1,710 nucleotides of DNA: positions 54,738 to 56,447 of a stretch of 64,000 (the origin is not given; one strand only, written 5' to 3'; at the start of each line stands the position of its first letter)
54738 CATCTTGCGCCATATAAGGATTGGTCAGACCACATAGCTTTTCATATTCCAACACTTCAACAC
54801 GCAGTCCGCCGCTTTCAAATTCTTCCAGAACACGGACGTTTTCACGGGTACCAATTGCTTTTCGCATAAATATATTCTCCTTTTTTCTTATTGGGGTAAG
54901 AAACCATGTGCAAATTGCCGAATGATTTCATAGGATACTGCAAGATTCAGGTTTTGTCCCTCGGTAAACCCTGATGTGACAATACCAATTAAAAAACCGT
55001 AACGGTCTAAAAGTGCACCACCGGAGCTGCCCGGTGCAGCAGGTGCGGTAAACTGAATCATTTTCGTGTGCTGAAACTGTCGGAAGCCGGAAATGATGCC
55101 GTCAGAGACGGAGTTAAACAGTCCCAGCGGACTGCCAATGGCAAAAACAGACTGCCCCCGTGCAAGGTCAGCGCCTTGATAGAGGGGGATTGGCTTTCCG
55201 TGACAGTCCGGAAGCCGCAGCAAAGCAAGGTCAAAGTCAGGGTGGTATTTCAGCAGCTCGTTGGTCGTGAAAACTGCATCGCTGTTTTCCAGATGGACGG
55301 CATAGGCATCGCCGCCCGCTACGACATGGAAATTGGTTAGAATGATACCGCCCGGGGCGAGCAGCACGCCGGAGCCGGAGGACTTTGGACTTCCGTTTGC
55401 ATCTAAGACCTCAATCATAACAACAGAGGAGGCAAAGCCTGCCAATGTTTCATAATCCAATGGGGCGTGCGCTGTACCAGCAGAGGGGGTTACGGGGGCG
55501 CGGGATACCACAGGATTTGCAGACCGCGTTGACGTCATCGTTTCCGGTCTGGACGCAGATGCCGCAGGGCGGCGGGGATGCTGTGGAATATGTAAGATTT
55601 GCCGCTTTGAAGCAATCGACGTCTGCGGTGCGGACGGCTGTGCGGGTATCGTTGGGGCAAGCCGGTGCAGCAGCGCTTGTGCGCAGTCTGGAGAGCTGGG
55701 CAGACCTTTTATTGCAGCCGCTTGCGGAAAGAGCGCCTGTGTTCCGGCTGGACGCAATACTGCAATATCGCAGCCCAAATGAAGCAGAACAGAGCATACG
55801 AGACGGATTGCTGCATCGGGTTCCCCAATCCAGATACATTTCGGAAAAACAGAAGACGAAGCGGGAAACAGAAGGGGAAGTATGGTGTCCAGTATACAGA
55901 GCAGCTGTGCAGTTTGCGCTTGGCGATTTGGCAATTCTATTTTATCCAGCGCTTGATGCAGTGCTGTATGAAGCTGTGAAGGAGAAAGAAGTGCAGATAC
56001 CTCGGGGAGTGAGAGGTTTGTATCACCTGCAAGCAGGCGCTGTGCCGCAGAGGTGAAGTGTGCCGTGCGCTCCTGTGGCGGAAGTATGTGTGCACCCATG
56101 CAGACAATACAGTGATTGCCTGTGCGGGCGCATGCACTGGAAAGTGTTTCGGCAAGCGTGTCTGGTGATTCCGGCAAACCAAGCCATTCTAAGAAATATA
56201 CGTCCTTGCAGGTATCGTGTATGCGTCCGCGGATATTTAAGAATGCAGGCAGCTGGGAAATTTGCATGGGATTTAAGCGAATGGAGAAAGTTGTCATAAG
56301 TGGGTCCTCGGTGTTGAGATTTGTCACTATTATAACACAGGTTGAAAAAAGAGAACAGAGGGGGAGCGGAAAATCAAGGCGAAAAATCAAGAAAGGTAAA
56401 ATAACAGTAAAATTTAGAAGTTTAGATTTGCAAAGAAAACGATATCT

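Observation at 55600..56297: Shared N-terminal domain between the trypsin-protease fusion and the YceG-like protein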

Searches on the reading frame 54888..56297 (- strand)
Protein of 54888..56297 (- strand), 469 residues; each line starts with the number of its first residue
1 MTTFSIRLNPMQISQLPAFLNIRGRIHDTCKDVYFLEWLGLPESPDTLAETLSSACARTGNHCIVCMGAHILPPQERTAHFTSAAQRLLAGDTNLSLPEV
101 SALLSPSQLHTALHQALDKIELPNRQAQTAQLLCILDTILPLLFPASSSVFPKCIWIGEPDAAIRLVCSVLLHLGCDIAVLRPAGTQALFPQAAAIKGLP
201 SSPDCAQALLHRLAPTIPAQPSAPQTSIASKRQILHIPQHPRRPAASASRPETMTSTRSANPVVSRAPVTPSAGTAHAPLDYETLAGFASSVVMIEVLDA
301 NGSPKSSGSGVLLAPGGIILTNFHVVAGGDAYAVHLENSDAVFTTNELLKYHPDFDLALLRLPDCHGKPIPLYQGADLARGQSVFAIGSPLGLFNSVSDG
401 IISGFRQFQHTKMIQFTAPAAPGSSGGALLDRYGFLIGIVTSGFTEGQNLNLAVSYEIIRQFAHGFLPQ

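Call 4: search_protein_families(library=pfam, proteins=[window:54888-56297:-], max_evalue=0.1)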
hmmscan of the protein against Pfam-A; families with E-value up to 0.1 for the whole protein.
window:54888-56297:- (469 aa): 3 families
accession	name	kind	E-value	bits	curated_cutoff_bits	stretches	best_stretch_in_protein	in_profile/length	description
PF13365.12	Trypsin_2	-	2e-27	97.2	27.6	1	308-439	1-144/144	Trypsin-like peptidase domain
PF00089.32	Trypsin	-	5.7e-09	36.6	20.6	1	306-452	25-207/220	Trypsin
PF14266.11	YceG_bac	-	0.005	16.9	25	1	124-188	134-201/250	YceG domain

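Call 6: search_protein_families(library=ncbifam, proteins=[window:54888-56297:-], max_evalue=0.1)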
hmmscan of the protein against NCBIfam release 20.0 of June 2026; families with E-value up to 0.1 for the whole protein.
window:54888-56297:- (469 aa): 12 families
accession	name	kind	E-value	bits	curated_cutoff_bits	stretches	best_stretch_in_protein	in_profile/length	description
TIGR02037.1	degP_htrA_DO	subfamily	1.8e-26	93.1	416.2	1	304-448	58-207/434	Do family serine endopeptidase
NF047968.1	SerProtHtrA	equivalog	1.2e-23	84.1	470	1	287-461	68-251/357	serine protease HtrA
NF041521.1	HhoA_HhoB_HtrA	equivalog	3.5e-20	72.5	450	1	304-463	55-220/335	HhoA/HhoB/HtrA family serine endopeptidase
TIGR02038.1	protease_degS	equivalog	7.8e-19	68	422.95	1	305-458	77-234/351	outer membrane-stress sensor serine endopeptidase DegS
NF040960.1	MamE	equivalog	5.7e-17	61.5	800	1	302-462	118-289/659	magnetosome formation protease MamE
NF033740.0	MarP_fam_protase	equivalog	1.5e-14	53.9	250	1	262-445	164-356/390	MarP family serine protease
NF008147.1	PRK10898.1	equivalog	2.5e-14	53.2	408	1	305-449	77-224/352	outer membrane-stress sensor serine endopeptidase DegS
NF007526.1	PRK10139.1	equivalog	1.7e-11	43.5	756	1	307-447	92-237/456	serine endoprotease DegQ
NF050055.1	SerProtHtrAMycob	equivalog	3.1e-11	42.9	800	1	286-443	209-380/502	serine protease HtrA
NF008189.1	PRK10942.1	equivalog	3.4e-11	42.3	720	1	305-445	112-257/477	serine endoprotease DegP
NF040961.1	MamO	equivalog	2.6e-07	29.4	800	1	286-441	80-241/648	magnetosome protein MamO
NF053637.1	SerProtHtrAspr2045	equivalog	5.9e-07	28.8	650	1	306-446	103-257/394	serine protease HtrA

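Call 33: find_related_loci(query=A3, collection=genome_contigs, flank=10000)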
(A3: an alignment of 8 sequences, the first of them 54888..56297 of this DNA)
Query A3 (469 aa) in genome_contigs; peptide patterns used: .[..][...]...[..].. (x = any residue, [..] = any of these).
600 stretches matched a pattern (row limit reached: there are more); 581 encode a relative of the query (tblastn E <= 1e-3); the best 80 are kept; 80 distinct loci.
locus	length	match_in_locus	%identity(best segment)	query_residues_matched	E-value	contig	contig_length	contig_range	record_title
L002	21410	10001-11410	36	1-469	1e-76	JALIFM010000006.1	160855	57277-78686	Lachnospiraceae bacterium NSJ-143 D5.70.1_ctg06, whole genome shotgun sequence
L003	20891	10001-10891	44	166-467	2e-65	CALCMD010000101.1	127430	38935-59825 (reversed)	MAG TPA_asm: uncultured Lachnospiraceae bacterium isolate ERR732779_bin.4_CONCOCT_v1.1_MAG genome assembly, contig: ERZ8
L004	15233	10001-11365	36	4-462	1e-63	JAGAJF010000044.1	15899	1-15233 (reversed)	MAG: Oscillospiraceae bacterium isolate RGIG8492 Water_deer_Cecum-1__c80031, whole genome shotgun sequence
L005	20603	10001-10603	56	270-469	8e-63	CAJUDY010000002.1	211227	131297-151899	MAG TPA_asm: uncultured Lachnospiraceae bacterium isolate MGBC128103 genome assembly, contig: MGBC128103.2, whole genome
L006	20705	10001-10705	50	240-469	8e-62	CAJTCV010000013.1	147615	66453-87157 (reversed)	Lachnospiraceae bacterium isolate B55_55_CC_H genome assembly, contig: MGBC000115.13, whole genome shotgun sequence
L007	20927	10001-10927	42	131-467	4e-61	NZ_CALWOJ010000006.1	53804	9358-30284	MAG: uncultured Flavonifractor sp. isolate BRZ_DE__bin88 BRZ_DE__NODE_585_length_53804_cov_8.134476, whole genome shotgu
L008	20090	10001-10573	54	279-469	1e-58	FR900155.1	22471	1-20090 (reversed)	Roseburia sp. CAG:303 genomic scaffold, scf337, whole genome shotgun sequence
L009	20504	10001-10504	38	291-462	4e-26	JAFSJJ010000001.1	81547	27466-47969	MAG: Synergistaceae bacterium isolate RGIG3196 Goat_Reticulum-1__c21685, whole genome shotgun sequence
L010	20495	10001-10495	36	308-469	2e-21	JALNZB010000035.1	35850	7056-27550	MAG: Sulfuritalea sp. isolate SO_2017_GW1 bin 87 NODE_5365_length_35850_cov_1.411556_OW334_2017, whole genome shotgun se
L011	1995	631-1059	38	308-439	1e-20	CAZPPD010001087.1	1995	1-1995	MAG TPA_asm: uncultured Alcaligenaceae bacterium isolate SRP128890_co1_173 genome assembly, contig: NODE_83680_length_19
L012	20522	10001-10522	36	305-467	4e-20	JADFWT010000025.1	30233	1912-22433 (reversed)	MAG: Magnetococcales bacterium isolate nCLbin10 nCL_bin10_NODE_25_length_30233_cov_7.028817, whole genome shotgun sequen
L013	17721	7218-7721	36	305-461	5e-20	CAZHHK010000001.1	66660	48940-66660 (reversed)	MAG TPA_asm: uncultured Spirochaetales bacterium isolate SRP167436_co1_204 genome assembly, contig: NODE_445_length_6666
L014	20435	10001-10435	38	305-445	7e-20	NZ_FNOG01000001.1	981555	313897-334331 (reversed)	Lysobacter enzymogenes strain ATCC 29487, whole genome shotgun sequence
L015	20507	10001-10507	35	305-469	9e-20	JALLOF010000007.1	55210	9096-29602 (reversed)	Nitrospinae bacterium AH_259_B05_G02_I21 NODE_7_length_55210_cov_2026.62, whole genome shotgun sequence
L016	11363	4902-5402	36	305-469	2e-19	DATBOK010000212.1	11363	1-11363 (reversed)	MAG TPA_asm: Casimicrobiaceae bacterium isolate SMAG_U4049 k141_2283749, whole genome shotgun sequence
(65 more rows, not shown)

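Call 44: list_cluster_members(proteins=[window:54888-56297:-, window:59857-62256:+, P0079])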
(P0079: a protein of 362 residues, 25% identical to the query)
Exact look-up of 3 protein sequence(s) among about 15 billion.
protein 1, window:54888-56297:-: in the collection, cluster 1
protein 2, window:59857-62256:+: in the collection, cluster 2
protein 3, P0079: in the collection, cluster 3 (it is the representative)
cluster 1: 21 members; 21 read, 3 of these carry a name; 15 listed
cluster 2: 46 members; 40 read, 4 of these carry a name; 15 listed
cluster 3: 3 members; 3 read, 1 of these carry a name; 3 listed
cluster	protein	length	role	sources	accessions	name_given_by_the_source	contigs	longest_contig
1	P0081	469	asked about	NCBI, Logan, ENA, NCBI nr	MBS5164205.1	MAG: trypsin-like peptidase domain-containing protein [Butyricicoccus pullicaecorum] | trypsin-like peptidase domain-containing protein [Butyricicoccus pullicaecorum]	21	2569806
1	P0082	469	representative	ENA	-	-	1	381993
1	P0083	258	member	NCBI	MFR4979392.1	MAG: S1C family serine protease, partial [Butyricicoccus sp.]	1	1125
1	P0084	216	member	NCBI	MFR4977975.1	MAG: hypothetical protein ACLUDG_03525, partial [Butyricicoccus sp.]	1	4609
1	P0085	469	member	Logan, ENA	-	-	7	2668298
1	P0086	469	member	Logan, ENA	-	-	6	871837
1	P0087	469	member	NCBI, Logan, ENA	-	-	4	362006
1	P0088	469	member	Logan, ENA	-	-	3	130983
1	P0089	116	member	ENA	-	-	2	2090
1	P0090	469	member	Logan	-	-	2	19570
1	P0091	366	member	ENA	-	-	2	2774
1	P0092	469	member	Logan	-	-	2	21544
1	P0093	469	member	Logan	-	-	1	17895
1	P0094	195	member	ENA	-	-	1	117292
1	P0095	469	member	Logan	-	-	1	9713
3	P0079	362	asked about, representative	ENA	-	-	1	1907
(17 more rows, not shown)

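Call 45: search_protein_families(library=padloc, proteins=[window:54888-56297:-], max_evalue=0.001)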
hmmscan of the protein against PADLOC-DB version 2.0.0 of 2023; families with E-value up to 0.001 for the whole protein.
window:54888-56297:- (469 aa): 2 families
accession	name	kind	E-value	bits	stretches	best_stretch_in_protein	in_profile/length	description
PDLC02960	RT-Protease_XI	-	2.3e-12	44.7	1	289-462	335-503/506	single gene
PDLC02959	RT-Protease_XI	-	2.9e-11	41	1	289-462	337-507/510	single gene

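Call 51: search_protein_families(library=pfam, proteins=[L003:4888-5823:+, L003:5848-6846:+, L003:7120-8100:+, L003:8467-9432:+, L003:11482-12252:-, L003:12249-12971:-, L003:12968-13723:-, L003:13877-14581:+, L003:629-4270:+], max_evalue=0.001)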
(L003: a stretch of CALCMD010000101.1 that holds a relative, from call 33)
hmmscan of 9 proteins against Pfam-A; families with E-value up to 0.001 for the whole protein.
L003:4888-5823:+ (311 aa): 1 family
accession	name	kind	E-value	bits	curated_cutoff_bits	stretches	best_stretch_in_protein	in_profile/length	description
PF01145.31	Band_7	-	5.8e-43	147.4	23.6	1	27-198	2-176/176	SPFH domain / Band 7 family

L003:5848-6846:+ (332 aa): 2 families
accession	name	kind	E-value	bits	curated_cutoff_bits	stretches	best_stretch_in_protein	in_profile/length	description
PF00185.30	OTCace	-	2.5e-54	184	29.4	1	152-325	1-156/157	Aspartate/ornithine carbamoyltransferase, Asp/Orn binding domain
PF02729.26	OTCace_N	-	2.2e-51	174.3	29.9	1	6-146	1-148/148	Aspartate/ornithine carbamoyltransferase, carbamoyl-P binding domain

L003:7120-8100:+ (326 aa): 7 families
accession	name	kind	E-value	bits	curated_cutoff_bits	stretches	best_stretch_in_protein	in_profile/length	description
PF03099.24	BPL_LplA_LipB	-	5.5e-21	75.3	21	1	86-209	4-133/133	Biotin/lipoate A/B protein ligase family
PF08279.18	HTH_11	-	2.7e-18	66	25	1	3-54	3-54/55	HTH domain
PF02237.23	BPL_C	-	8.2e-10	38.9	21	1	277-320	5-48/48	Biotin protein ligase C terminal domain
PF16917.10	BPL_LplA_LipB_2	-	3.2e-07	30.5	27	1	129-258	39-173/183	Biotin/lipoate A/B protein ligase family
PF13412.12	HTH_24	-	5.9e-07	29.4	21.9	1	4-44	7-46/48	Winged helix-turn-helix DNA-binding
PF12802.13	MarR_2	-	1.2e-05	25.8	27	1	5-44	10-49/61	MarR family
PF00392.27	GntR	-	0.00019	21.5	27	1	19-53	28-61/64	Bacterial regulatory proteins, gntR family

L003:8467-9432:+ (321 aa): 3 families
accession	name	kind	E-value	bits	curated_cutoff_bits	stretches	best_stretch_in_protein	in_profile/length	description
PF01207.24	Dus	-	4.8e-98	328.6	20.4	1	15-319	1-306/311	Dihydrouridine synthase (Dus)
PF01180.27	DHO_dh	-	7.4e-07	29.1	27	1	52-149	87-172/291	Dihydroorotate dehydrogenase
PF01680.23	SOR_SNZ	-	0.00079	19.7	27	0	151-221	20-94/207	SOR/SNZ family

L003:11482-12252:- (256 aa): 1 family
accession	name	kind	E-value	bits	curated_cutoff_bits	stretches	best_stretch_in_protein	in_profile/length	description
PF12730.13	ABC2_membrane_4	-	4.4e-19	69.6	27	1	7-184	2-174/179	ABC-2 family transporter protein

L003:12249-12971:- (240 aa): 1 family
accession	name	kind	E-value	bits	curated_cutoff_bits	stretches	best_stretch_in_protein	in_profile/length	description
PF12730.13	ABC2_membrane_4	-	1.3e-10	42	27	1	4-179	3-177/179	ABC-2 family transporter protein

L003:12968-13723:- (251 aa): 2 families
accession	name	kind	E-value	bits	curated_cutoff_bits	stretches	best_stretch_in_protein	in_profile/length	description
PF00005.33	ABC_tran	-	1.7e-30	106.9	25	1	20-159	2-137/137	ABC transporter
PF13304.12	AAA_21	-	1.4e-13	52.1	27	1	68-191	186-300/304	AAA domain, putative AbiEii toxin, Type IV TA system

L003:13877-14581:+ (234 aa): 2 families
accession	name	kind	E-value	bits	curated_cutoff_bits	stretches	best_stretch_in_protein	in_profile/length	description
PF00072.30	Response_reg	-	2.1e-24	86.3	30.2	1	11-119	1-109/111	Response regulator receiver domain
PF00486.34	Trans_reg_C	-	5.6e-22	78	26.2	1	153-229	1-77/77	Transcriptional regulatory protein, C terminal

L003:629-4270:+ (1213 aa): 5 families
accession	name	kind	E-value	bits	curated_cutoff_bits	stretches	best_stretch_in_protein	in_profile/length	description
PF02065.24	Melibiase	-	1.6e-14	54.1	27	1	301-524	48-262/347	Melibiase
PF00041.27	fn3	-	1.6e-11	44.7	25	1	1045-1123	2-82/84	Fibronectin type III domain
PF25059.1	FN3_DSCAM-DSCAML_C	-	3.5e-05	24.5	39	1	1077-1124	31-79/89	DSCAM/DSCAML C-terminal Fn3-like domain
PF16874.11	Glyco_hydro_36C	-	0.00026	21.8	27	0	612-659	6-46/77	Glycosyl hydrolase family 36 C-terminal domain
PF07495.19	Y_Y_Y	-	0.00038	20.7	26.6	0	1074-1118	14-55/65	Y_Y_Y domain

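Call 68: predict_structure(alignment_id=A5)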
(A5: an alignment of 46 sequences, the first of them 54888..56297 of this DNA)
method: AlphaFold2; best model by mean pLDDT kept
length: 469 residues; sequences in the alignment: 46
mean_pLDDT: 76.0   pTM: 0.57
mean pLDDT of the five models: 76.0, 73.7, 71.1, 69.2, 66.1
residues with pLDDT >= 90: 192; 70-90: 141; 50-70: 40; < 50: 96
segments of 3 or more residues with pLDDT < 50: 1-13, 192-267, 392-394, 446-448
pLDDT, mean of each block of 10 residues (from residue 1): 36 65 72 83 82 85 81 87 95 84 86 89 90 92 77 90 91 91 75 41 40 32 35 29 36 37 42 72 90 93 93 94 90 92 93 91 92 94 85 66 90 84 73 95 59 94 87
secondary structure, 60 per line:
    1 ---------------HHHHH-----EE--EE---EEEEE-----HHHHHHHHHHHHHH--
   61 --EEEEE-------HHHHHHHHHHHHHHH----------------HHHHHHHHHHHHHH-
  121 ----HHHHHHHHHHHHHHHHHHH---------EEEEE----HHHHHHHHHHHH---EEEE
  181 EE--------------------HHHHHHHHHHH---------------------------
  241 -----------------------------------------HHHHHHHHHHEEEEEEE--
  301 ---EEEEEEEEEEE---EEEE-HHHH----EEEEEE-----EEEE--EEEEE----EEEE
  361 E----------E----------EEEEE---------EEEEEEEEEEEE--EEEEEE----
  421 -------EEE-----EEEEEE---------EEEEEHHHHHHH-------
elements in order: H16-20 E35-39 H45-58 E63-67 H75-89 H106-119 H125-143 E153-157 H162-173 E177-182 H203-213 H282-291 E292-298 E304-314 E318-321 H323-326 E331-336 E342-345 E348-352 E357-361 E383-387 E397-408 E411-416 E428-430 E436-441 E451-455 H456-462
